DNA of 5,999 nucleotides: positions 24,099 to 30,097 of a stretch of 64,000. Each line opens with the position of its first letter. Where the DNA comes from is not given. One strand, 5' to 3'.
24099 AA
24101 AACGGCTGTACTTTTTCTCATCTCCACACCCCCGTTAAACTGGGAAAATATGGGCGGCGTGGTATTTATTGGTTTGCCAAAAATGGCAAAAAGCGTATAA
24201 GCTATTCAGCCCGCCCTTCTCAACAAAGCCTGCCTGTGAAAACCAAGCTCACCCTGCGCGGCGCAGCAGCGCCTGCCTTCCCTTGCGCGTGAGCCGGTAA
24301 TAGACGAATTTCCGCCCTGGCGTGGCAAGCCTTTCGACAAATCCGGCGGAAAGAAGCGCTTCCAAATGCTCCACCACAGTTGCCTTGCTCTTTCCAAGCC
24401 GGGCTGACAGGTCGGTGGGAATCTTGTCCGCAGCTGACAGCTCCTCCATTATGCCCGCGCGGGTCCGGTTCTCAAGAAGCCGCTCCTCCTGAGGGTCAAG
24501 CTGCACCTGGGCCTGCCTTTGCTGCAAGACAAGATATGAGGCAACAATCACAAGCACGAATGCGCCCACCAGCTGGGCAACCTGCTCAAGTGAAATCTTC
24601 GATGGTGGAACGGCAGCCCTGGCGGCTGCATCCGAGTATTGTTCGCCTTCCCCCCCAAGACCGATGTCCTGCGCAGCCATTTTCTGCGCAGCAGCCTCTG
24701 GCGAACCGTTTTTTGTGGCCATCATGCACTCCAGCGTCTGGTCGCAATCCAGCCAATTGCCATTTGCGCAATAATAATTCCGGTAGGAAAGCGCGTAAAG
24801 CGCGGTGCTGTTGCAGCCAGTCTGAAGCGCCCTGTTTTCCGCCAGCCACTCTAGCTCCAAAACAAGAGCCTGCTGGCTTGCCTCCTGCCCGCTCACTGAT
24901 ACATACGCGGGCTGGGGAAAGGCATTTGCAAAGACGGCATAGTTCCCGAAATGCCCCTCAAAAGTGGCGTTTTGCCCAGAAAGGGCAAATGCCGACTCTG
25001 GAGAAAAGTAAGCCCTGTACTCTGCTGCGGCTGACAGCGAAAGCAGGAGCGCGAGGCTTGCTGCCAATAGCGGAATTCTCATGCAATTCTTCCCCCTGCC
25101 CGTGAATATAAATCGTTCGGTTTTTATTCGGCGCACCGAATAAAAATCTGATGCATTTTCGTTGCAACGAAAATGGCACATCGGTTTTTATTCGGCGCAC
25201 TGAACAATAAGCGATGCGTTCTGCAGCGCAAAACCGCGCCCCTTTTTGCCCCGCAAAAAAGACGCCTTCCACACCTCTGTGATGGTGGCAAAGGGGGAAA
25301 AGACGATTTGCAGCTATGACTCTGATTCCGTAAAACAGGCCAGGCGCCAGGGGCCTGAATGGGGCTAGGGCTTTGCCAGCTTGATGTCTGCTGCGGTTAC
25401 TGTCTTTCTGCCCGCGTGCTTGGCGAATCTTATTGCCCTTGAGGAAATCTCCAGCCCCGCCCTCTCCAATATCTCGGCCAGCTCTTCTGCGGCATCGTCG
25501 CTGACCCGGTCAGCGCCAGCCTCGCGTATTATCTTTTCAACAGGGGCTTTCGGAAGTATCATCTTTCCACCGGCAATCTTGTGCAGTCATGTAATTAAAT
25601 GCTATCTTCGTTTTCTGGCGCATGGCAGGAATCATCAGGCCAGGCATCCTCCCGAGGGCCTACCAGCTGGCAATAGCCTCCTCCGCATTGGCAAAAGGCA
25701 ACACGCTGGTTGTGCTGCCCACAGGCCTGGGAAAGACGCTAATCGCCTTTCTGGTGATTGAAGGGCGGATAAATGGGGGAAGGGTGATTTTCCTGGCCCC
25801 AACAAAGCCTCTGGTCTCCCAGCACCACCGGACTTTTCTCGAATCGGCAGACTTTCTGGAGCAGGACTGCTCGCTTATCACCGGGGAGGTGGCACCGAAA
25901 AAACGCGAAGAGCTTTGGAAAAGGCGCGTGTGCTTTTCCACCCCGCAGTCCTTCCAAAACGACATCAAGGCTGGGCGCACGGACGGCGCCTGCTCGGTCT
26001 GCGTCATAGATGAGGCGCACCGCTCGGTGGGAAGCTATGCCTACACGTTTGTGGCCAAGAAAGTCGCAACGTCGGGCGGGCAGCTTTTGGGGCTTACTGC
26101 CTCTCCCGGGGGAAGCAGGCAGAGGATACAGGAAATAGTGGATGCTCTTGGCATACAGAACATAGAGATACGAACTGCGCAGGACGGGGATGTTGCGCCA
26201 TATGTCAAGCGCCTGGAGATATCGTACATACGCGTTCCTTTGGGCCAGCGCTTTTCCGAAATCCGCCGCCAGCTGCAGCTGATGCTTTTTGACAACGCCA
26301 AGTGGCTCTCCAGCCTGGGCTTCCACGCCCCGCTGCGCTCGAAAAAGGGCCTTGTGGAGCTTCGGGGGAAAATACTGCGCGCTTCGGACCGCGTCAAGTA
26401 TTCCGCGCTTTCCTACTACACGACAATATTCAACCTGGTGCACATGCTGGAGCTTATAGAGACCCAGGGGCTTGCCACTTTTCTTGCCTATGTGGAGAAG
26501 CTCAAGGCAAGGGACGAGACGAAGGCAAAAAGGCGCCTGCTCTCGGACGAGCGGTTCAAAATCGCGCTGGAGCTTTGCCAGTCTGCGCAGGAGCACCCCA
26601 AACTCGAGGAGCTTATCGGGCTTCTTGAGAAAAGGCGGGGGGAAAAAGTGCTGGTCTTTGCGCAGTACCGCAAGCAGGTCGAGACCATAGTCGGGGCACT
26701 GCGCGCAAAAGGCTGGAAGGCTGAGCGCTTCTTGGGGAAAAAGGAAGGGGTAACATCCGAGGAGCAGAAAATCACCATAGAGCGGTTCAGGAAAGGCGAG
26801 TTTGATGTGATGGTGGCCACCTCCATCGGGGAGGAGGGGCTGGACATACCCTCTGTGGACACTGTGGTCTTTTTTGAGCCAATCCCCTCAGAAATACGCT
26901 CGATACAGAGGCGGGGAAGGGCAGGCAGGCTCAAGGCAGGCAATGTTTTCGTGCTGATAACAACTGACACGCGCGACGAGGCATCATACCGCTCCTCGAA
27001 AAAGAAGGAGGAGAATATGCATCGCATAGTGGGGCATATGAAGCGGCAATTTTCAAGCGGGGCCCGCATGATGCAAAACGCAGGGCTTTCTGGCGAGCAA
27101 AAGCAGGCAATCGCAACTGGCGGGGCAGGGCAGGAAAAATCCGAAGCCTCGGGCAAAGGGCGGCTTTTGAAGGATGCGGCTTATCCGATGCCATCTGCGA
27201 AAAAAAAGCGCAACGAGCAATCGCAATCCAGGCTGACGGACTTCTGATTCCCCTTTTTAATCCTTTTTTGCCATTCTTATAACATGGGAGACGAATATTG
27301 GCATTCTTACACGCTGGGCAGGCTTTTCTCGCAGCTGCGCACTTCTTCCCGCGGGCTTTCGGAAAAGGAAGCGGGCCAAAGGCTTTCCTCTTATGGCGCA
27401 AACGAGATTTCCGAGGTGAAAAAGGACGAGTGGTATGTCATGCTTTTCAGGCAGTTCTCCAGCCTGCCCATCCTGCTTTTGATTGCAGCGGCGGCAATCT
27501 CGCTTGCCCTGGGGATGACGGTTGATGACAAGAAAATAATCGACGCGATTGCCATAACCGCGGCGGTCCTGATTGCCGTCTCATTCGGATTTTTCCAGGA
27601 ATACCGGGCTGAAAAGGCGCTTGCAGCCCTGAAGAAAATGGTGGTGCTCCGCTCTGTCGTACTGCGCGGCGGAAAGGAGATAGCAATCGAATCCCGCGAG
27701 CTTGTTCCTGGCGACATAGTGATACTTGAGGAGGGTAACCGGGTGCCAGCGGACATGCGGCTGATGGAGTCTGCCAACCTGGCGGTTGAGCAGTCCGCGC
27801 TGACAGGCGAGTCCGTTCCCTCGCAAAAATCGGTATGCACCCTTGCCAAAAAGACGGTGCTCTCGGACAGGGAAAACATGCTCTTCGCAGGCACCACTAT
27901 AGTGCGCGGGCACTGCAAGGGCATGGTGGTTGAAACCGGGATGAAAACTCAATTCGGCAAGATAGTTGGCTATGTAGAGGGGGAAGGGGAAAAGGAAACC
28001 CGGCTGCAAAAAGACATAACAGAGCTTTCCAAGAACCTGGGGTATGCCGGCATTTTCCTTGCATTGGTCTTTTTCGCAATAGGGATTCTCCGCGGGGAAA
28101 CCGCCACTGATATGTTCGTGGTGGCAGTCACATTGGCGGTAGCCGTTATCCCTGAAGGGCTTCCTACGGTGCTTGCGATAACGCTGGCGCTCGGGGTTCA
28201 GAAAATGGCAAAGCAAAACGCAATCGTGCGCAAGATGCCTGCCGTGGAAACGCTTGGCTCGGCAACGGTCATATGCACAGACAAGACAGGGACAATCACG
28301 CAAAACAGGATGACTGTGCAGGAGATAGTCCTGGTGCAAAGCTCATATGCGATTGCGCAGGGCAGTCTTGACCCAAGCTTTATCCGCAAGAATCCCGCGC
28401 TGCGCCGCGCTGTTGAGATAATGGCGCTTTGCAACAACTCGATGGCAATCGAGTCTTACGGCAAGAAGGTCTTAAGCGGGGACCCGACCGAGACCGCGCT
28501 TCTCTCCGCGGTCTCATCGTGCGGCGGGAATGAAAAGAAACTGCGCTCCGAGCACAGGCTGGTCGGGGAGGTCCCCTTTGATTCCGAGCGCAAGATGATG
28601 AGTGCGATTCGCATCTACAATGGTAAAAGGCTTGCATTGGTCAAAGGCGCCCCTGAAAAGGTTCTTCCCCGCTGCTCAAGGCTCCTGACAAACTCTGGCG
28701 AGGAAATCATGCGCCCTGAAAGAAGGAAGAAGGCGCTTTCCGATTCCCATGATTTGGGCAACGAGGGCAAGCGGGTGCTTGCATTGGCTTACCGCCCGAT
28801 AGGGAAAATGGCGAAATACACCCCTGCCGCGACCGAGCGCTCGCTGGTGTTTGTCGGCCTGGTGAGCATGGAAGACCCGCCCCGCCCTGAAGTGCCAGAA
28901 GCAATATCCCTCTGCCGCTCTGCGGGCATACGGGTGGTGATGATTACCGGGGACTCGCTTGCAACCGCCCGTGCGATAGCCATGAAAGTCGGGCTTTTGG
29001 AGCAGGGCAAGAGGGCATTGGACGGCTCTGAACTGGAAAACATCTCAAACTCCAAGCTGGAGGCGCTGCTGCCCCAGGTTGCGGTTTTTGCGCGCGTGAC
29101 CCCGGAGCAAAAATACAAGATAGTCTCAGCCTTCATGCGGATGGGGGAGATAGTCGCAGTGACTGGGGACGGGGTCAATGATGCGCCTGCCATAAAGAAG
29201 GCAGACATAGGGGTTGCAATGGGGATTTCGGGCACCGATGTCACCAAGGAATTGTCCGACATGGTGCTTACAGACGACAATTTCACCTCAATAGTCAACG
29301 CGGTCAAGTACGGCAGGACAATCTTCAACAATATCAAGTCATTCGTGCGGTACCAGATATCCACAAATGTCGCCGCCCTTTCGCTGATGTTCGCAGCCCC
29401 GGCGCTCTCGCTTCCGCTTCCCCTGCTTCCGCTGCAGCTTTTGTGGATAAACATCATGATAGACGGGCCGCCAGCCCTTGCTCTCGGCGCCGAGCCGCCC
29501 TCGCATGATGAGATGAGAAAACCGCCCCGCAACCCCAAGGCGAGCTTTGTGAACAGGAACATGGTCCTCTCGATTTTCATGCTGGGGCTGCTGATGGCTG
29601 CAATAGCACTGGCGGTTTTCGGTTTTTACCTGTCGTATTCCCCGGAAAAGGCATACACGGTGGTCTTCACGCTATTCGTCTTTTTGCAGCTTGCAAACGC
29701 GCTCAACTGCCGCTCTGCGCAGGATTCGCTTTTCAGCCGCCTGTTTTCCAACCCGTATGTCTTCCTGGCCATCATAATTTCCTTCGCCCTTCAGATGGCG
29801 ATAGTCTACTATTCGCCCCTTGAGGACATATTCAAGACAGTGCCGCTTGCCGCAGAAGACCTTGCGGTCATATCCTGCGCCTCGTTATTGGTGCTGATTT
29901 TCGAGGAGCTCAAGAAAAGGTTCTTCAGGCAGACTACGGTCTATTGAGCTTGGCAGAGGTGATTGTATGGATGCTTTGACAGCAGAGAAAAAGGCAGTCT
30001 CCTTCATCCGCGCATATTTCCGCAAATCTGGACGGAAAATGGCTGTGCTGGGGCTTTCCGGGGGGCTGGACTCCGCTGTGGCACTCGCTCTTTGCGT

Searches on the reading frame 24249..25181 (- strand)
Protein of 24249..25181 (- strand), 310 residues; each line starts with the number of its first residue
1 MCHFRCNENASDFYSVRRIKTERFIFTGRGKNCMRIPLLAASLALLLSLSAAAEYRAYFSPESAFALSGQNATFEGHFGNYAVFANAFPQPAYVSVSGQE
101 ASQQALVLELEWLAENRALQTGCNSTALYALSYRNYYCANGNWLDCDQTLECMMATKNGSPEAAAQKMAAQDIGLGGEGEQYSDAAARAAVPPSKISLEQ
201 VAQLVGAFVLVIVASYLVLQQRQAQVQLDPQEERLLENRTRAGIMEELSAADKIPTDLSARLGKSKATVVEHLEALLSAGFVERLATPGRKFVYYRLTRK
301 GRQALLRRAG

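Call 70: search_protein_families(library=pfam, proteins=[window:24249-25181:-], max_evalue=0.001)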
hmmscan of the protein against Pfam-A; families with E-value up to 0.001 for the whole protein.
window:24249-25181:- (310 aa): 4 families
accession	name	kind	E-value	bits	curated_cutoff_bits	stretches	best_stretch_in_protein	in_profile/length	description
PF01022.26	HTH_5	-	7.3e-08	32.6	22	1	240-283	3-46/47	Bacterial regulatory protein, arsR family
PF12840.13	HTH_20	-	5.8e-07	29.8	27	1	236-283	1-49/51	Helix-turn-helix domain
PF09339.16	HTH_IclR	-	0.00012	22.2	22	1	256-284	22-50/52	IclR helix-turn-helix domain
PF25213.1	HVO_A0261_N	-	0.00067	19.9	35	0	234-302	6-68/86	HVO_A0261 N-terminal domain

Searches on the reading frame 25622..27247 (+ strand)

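Call 11: search_protein_families(library=pfam, proteins=[window:25622-27247:+], max_evalue=0.001)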
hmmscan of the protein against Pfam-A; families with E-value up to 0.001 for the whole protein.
window:25622-27247:+ (541 aa): 4 families
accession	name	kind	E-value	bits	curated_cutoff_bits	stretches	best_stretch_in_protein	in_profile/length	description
PF00271.37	Helicase_C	-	2.4e-26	92.6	23.5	1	327-437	2-109/110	Helicase conserved C-terminal domain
PF00270.35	DEAD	-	4.1e-21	75.9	26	1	13-163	2-161/167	DEAD/DEAH box helicase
PF04851.21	ResIII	-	1.2e-19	71.2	22.5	1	12-162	5-162/164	Type III restriction enzyme, res subunit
PF21210.2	RNA_helicase_helical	-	1.1e-09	38.8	27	1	228-315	10-106/108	Putative ATP-dependent RNA helicase, helical bundle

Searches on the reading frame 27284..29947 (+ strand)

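Call 11: search_protein_families(library=pfam, proteins=[window:27284-29947:+], max_evalue=0.001)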
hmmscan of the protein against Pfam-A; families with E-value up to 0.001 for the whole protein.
window:27284-29947:+ (887 aa): 6 families
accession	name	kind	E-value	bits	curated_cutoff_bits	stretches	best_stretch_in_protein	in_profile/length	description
PF00689.26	Cation_ATPase_C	-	3.9e-53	180.2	27.3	1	711-880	1-175/175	Cation transporting ATPase, C-terminus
PF00122.25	E1-E2_ATPase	-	2.6e-51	174.1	28.1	1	123-311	6-181/181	E1-E2 ATPase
PF13246.12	Cation_ATPase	-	1.7e-21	76.4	21.7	1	381-466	1-90/91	Cation transport ATPase (P-type)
PF00690.31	Cation_ATPase_N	-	1.5e-17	63.4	20.4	1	6-73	1-69/69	Cation transporter/ATPase, N-terminus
PF00702.32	Hydrolase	-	1.5e-15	58.5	26.4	1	329-641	3-191/191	haloacid dehalogenase-like hydrolase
PF08282.18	Hydrolase_3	-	0.00022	21.5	20.9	0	623-673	205-254/255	haloacid dehalogenase-like hydrolase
